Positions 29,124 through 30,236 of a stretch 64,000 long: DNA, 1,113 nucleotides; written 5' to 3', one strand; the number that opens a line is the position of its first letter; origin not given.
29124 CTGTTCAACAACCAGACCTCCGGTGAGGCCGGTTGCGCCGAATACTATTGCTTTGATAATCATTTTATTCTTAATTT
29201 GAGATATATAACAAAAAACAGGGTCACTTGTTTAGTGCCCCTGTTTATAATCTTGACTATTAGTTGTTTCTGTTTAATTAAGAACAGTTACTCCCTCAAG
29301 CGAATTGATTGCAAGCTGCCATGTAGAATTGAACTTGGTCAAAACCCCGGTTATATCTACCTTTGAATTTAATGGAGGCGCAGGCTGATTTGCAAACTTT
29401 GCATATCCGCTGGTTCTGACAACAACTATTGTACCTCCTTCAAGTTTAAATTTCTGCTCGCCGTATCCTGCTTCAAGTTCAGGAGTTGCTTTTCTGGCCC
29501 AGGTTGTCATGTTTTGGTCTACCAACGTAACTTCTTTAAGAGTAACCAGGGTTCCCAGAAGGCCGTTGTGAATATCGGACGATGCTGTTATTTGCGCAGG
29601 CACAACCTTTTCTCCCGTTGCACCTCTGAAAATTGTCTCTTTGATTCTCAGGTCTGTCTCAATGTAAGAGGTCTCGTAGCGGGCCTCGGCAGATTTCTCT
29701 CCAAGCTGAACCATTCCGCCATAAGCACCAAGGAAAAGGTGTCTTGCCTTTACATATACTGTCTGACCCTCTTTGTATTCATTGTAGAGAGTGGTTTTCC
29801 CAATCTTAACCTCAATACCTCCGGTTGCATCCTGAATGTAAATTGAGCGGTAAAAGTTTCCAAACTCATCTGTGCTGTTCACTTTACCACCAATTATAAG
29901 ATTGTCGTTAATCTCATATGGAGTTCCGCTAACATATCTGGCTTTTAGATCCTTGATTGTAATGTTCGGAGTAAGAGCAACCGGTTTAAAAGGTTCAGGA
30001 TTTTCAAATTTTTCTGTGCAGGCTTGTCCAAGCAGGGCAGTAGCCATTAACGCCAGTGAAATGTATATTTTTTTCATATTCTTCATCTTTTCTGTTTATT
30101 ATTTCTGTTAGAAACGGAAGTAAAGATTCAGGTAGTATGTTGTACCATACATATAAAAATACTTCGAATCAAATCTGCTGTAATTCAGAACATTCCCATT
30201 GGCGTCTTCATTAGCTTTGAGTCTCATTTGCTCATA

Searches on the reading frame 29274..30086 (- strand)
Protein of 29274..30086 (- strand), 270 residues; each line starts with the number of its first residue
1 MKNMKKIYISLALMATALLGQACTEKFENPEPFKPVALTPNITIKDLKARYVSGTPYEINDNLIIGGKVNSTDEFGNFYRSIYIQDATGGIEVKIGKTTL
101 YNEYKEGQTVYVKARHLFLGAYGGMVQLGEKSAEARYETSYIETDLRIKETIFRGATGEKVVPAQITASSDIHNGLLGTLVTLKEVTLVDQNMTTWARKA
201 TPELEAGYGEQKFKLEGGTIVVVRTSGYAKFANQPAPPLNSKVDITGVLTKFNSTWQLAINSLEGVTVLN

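Call 54: search_protein_families(library=ncbifam, proteins=[window:29274-30086:-], max_evalue=1e-10)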
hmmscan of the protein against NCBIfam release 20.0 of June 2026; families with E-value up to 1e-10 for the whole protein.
window:29274-30086:- (270 aa): 1 family
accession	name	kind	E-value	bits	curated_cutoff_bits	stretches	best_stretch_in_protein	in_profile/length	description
NF052645.1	lipo_M949_1556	subfamily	1.6e-24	86.5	475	1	7-267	9-274/457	M949_1556 family lipoprotein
